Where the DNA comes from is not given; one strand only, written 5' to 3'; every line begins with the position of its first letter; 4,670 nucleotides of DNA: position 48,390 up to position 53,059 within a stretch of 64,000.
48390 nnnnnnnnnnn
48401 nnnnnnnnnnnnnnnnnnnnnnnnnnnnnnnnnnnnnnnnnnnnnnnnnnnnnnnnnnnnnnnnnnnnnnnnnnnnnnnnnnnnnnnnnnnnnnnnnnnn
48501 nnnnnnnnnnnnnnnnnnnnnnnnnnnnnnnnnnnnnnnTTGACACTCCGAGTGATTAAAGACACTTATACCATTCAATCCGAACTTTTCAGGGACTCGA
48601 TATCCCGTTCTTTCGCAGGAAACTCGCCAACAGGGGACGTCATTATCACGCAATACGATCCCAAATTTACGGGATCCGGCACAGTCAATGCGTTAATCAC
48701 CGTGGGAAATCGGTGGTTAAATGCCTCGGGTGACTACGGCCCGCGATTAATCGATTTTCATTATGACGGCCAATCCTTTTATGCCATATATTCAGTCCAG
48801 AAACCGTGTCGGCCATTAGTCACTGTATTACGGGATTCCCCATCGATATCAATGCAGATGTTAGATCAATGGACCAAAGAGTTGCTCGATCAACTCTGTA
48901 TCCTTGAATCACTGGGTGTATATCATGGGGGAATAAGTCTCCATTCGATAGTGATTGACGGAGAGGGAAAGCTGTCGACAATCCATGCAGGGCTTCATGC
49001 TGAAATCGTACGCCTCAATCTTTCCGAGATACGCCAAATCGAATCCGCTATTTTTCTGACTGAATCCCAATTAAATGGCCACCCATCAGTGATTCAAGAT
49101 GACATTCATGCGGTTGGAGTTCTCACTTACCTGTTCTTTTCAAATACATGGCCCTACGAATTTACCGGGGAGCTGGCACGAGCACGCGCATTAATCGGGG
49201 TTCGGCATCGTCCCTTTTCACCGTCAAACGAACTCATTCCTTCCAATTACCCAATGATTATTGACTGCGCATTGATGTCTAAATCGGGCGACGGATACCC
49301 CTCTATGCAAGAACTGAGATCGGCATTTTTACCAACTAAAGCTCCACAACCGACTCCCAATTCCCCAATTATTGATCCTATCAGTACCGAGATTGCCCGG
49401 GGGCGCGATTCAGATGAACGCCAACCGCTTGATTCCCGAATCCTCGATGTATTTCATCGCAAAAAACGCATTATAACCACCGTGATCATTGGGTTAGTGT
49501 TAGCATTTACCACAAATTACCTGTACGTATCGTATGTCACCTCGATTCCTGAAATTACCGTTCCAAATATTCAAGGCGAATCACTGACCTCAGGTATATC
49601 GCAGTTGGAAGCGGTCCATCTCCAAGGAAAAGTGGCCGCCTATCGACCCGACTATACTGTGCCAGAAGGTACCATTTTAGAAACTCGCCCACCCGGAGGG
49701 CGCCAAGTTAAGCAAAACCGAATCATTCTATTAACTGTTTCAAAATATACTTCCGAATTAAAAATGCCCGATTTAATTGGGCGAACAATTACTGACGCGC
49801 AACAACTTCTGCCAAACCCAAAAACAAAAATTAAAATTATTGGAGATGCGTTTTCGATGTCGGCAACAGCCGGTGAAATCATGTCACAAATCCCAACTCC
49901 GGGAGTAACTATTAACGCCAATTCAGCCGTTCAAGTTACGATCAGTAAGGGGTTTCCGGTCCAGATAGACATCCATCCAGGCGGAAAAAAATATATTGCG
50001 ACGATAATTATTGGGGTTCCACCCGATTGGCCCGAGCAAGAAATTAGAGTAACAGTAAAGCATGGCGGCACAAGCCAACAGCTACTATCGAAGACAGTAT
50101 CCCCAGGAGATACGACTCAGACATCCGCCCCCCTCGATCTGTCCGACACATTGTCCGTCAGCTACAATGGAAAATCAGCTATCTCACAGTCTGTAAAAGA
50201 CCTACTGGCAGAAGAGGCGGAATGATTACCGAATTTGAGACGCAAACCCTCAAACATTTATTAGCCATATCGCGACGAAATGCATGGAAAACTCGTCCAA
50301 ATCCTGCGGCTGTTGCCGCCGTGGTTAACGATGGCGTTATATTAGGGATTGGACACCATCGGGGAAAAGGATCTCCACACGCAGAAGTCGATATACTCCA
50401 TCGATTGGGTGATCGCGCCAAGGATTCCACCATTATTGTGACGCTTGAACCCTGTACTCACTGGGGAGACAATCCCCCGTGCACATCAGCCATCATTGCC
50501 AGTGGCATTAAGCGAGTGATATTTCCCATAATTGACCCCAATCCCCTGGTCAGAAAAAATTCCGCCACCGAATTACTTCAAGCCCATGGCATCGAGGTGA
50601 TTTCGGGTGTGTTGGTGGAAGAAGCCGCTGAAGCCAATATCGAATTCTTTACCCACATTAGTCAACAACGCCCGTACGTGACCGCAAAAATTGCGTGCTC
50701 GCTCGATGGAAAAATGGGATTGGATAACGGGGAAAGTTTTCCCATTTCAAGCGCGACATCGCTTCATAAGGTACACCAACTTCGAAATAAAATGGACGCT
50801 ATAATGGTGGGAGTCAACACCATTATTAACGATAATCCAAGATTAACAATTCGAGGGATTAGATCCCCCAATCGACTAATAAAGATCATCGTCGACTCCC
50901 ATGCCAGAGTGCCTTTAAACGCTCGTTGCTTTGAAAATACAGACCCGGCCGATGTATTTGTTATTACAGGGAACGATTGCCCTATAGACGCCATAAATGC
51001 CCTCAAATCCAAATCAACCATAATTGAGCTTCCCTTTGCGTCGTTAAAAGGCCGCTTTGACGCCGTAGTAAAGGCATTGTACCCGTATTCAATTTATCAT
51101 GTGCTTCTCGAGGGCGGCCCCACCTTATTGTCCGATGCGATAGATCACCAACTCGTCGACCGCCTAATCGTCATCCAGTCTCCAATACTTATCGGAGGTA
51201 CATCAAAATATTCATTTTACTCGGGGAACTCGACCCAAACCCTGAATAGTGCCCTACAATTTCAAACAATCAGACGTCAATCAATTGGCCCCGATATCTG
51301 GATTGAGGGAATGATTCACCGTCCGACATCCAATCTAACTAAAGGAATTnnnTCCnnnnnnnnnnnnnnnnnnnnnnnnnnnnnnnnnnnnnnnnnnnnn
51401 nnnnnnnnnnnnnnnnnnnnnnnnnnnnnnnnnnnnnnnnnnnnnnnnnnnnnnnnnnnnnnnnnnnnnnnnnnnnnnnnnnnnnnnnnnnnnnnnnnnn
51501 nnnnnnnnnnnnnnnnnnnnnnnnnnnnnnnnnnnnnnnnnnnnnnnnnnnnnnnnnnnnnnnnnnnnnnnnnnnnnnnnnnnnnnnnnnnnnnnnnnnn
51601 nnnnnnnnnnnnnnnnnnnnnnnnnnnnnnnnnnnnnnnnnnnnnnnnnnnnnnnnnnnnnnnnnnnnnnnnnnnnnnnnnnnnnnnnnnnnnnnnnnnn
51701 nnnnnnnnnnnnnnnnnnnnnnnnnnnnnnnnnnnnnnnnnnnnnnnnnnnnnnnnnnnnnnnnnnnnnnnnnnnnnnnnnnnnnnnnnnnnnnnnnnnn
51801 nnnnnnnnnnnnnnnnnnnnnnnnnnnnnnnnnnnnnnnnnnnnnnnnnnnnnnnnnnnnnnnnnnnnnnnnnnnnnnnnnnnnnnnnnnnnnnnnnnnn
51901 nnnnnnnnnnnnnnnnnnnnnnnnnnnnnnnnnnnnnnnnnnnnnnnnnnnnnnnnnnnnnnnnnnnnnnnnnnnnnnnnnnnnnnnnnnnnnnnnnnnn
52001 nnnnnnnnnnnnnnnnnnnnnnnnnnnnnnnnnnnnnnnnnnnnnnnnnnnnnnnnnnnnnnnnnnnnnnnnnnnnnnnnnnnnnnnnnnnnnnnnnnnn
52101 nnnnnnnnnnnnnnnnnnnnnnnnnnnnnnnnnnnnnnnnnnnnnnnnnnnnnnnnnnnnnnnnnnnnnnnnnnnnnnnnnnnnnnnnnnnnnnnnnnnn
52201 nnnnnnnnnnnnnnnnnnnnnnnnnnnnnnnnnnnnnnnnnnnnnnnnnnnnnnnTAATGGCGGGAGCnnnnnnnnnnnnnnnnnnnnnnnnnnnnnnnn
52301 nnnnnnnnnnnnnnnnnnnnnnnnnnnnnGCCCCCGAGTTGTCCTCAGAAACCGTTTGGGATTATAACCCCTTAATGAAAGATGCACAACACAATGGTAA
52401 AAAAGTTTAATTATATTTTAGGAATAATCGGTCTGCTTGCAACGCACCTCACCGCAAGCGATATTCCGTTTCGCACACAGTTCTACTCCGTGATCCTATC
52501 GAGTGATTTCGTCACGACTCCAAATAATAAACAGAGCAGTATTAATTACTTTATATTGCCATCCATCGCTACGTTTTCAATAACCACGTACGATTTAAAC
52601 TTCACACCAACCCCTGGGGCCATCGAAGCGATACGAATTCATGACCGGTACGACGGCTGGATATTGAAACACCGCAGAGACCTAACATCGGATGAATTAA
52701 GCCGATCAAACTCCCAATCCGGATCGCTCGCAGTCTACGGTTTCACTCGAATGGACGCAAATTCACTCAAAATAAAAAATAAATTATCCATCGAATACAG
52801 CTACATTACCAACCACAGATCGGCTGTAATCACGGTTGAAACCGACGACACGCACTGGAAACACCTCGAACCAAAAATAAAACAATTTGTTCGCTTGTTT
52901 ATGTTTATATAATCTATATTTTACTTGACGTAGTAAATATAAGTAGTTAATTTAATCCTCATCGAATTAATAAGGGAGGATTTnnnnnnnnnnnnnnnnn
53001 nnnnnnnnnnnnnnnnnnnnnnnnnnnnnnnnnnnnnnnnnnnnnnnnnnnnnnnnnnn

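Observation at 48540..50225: PASTA-domain transmembrane pseudokinase in a presumed diderm, FCB-like genome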

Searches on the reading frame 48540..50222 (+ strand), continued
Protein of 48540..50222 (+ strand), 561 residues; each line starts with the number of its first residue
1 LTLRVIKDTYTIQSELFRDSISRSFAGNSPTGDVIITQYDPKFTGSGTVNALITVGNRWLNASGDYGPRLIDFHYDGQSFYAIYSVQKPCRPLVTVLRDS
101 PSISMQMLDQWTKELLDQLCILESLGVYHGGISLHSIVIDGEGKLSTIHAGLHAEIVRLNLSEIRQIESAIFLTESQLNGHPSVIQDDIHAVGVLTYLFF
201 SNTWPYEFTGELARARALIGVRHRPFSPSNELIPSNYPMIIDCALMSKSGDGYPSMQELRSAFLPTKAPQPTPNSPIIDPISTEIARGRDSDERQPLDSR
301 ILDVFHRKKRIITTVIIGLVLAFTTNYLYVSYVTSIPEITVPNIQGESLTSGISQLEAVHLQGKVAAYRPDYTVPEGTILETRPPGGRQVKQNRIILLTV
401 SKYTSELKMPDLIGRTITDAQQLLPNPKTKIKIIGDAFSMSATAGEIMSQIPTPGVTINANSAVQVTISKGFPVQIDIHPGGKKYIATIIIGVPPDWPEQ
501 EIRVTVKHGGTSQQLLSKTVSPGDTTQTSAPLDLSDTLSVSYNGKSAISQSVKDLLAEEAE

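Call 68: find_encoding_contigs(protein=P0084, flank=8000, max_places=1)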
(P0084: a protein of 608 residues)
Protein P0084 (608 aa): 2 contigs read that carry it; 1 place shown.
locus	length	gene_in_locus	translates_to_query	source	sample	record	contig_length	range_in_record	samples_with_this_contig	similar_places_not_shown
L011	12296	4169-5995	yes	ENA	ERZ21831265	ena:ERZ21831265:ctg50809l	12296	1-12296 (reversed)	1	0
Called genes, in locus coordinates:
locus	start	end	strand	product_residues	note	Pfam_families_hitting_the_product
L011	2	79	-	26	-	?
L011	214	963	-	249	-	PF02698:DUF218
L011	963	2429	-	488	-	PF03435:Sacchrp_dh_NADP, PF16653:Sacchrp_dh_C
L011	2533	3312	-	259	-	PF04060:FeS, PF12838:Fer4_7 (weak), PF14697:Fer4_21 (weak), PF00037:Fer4 (weak), PF14697:Fer4_21, PF12838:Fer4_7, PF13187:Fer4_9, PF00037:Fer4, +7 more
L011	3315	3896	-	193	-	PF02508:Rnf-Nqr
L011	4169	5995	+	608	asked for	PF00069:Pkinase, PF07714:PK_Tyr_Ser-Thr, PF03793:PASTA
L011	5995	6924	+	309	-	PF16745:RsgA_N, PF00009:GTP_EFTU (faint), PF03193:RsgA_GTPase, PF00005:ABC_tran (weak), PF01926:MMR_HSR1 (weak)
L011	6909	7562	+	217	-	PF00834:Ribul_P_3_epim, PF00977:His_biosynth (faint), PF00215:OMPdecase (weak)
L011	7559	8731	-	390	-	-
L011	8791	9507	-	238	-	PF13276:HTH_21, PF00665:rve, PF13683:rve_3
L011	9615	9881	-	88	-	PF01527:HTH_Tnp_1, PF13384:HTH_23 (weak), PF13518:HTH_28 (weak)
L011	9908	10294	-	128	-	-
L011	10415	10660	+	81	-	-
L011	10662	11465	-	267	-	PF00551:Formyl_trans_N, PF02911:Formyl_trans_C (faint)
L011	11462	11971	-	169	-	PF01327:Pep_deformylase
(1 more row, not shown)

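Call 69: find_encoding_contigs(protein=P0044, flank=7000, max_places=1)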
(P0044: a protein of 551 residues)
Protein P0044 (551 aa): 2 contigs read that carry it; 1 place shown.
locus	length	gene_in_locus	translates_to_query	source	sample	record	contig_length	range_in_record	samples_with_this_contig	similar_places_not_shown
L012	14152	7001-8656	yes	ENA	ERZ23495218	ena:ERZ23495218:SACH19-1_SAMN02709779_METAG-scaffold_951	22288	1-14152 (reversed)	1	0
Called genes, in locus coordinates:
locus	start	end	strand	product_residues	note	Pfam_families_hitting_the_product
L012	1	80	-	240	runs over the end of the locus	PF00588:SpoU_methylase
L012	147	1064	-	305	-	PF02899:Phage_int_SAM_1, PF13495:Phage_int_SAM_4 (weak), PF00589:Phage_integrase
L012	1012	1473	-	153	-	-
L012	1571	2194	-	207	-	PF03167:UDG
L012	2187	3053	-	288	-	PF02749:QRPTase_N, PF01729:QRPTase_C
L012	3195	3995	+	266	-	-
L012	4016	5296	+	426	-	PF03952:Enolase_N, PF00113:Enolase_C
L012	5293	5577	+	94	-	PF04977:DivIC (weak)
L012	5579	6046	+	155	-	PF00575:S1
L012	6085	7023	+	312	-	PF13360:PQQ_2 (weak)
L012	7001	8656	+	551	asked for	PF00069:Pkinase (faint), PF07714:PK_Tyr_Ser-Thr, PF03793:PASTA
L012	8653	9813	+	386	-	PF00383:dCMP_cyt_deam_1, PF14437:MafB19-deam, PF01872:RibD_C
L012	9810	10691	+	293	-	PF01259:SAICAR_synt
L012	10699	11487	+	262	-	PF00194:Carb_anhydrase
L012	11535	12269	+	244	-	PF00149:Metallophos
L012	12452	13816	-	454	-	PF00425:Chorismate_bind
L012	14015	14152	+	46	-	?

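Call 76: search_protein_families(library=pfam, proteins=[L012:6085-7020:+, L007:4032-5291:+, L001:6865-8001:+, L004:6865-8001:+], max_evalue=1)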
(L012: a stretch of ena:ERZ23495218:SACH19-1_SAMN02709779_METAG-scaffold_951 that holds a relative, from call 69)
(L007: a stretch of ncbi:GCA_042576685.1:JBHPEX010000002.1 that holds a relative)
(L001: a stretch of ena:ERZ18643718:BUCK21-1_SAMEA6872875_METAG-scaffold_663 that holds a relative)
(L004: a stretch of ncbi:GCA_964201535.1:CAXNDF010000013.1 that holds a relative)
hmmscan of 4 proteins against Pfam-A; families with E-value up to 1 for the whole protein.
L012:6085-7020:+ (312 aa): 1 family
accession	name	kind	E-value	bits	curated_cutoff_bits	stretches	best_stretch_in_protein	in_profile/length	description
PF13360.13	PQQ_2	-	1.9e-06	28.1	27.6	1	29-119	5-101/233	Outer membrane protein assembly factor BamB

L007:4032-5291:+ (420 aa): 2 families
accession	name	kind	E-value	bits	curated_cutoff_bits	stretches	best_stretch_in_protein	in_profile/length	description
PF13360.13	PQQ_2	-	1.8e-05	24.9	27.6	2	161-343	72-232/233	Outer membrane protein assembly factor BamB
PF20936.3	GCIP_C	-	0.072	13.9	36.2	1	53-110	51-105/106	Grap2 and cyclin-D-interacting, C-terminal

L001:6865-8001:+ (379 aa): 0 families

L004:6865-8001:+ (379 aa): 1 family
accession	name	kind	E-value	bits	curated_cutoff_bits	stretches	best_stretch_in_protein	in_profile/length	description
PF08195.16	TRI9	-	0.021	15.1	25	1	296-315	5-24/43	TRI9 protein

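Call 82: find_encoding_contigs(protein=P0007, flank=3000, max_places=4)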
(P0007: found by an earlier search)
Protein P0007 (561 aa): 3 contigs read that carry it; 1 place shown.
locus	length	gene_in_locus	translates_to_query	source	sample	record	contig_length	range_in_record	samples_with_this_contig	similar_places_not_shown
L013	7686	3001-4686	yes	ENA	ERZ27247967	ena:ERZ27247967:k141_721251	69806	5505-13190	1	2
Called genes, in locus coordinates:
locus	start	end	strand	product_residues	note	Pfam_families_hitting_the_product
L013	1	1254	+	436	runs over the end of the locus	PF03952:Enolase_N, PF00113:Enolase_C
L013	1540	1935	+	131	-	PF00575:S1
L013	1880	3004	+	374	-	-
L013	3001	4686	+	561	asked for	PF03793:PASTA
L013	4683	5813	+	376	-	PF00383:dCMP_cyt_deam_1, PF14437:MafB19-deam (weak), PF01872:RibD_C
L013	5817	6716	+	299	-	PF01259:SAICAR_synt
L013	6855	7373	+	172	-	-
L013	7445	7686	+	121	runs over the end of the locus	PF00436:SSB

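Call 85: find_encoding_contigs(protein=P0101, flank=6000, max_places=1)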
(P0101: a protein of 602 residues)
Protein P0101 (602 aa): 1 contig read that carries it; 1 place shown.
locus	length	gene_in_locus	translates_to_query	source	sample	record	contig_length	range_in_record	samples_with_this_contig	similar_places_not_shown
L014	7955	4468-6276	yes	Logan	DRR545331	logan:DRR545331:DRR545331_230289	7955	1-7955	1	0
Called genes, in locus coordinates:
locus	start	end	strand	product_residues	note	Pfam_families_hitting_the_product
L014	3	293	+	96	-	?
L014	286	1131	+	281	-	PF02195:ParB_N, PF17762:HTH_ParB, PF23552:ParB_C (weak)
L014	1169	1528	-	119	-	-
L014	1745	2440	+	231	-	PF00072:Response_reg, PF00486:Trans_reg_C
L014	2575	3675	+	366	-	PF13489:Methyltransf_23, PF08241:Methyltransf_11 (weak), PF08242:Methyltransf_12 (faint), PF13649:Methyltransf_25 (faint)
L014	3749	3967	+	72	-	-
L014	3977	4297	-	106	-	PF00085:Thioredoxin, PF14595:Thioredoxin_9 (weak), PF13098:Thioredoxin_2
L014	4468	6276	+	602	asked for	PF00069:Pkinase, PF07714:PK_Tyr_Ser-Thr, PF03793:PASTA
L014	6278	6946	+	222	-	PF00834:Ribul_P_3_epim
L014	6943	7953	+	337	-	?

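Call 86: find_encoding_contigs(protein=P0061, flank=6000, max_places=1)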
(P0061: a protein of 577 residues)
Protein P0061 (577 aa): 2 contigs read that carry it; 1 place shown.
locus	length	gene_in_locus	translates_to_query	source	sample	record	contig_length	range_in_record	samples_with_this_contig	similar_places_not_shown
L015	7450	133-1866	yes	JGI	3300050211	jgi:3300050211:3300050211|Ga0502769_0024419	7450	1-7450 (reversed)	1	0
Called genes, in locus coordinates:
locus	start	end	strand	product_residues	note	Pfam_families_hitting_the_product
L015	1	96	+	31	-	?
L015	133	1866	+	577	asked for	PF00069:Pkinase (weak), PF07714:PK_Tyr_Ser-Thr, PF03793:PASTA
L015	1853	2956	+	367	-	PF00383:dCMP_cyt_deam_1, PF14437:MafB19-deam, PF01872:RibD_C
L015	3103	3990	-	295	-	PF01259:SAICAR_synt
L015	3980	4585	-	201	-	PF01725:Ham1p_like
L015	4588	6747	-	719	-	PF01966:HD, PF13328:HD_4, PF01842:ACT (faint), PF04607:RelA_SpoT, PF02824:TGS, PF28438:RelA_RIS, PF13291:ACT_4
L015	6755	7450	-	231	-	?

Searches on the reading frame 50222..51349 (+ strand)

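Call 4: search_protein_families(library=pfam, proteins=[window:50222-51349:+], max_evalue=1)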
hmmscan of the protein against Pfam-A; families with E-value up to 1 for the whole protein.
window:50222-51349:+ (376 aa): 4 families
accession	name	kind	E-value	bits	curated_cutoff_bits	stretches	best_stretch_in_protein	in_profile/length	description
PF01872.23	RibD_C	-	7.7e-40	137.2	24.1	1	151-359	1-195/197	RibD C-terminal domain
PF00383.29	dCMP_cyt_deam_1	-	1.8e-11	44.2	25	1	18-101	15-100/102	Cytidine and deoxycytidylate deaminase zinc-binding region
PF14437.12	MafB19-deam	-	7.7e-07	29.5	27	1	19-108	15-106/142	MafB19-like deaminase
PF18785.7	Inv-AAD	-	4.4e-05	23.8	26.5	1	68-129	53-117/129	Invertebrate-AID/APOBEC-deaminase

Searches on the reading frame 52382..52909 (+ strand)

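Call 4: search_protein_families(library=pfam, proteins=[window:52382-52909:+], max_evalue=1)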
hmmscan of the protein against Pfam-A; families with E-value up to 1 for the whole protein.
window:52382-52909:+ (176 aa): 2 families
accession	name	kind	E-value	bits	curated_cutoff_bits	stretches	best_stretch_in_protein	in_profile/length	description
PF24966.2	Ig_TR130_2nd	-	0.079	14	23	1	48-75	49-75/95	TR130 second Ig-like domain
PF08712.16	Nfu_N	-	0.082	13.4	27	1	148-171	58-82/88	Scaffold protein Nfu/NifU N terminal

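Call 5: search_protein_families(library=ncbifam, proteins=[window:52382-52909:+], max_evalue=1)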
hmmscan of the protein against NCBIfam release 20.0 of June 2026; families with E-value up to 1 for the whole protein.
window:52382-52909:+ (176 aa): 0 families
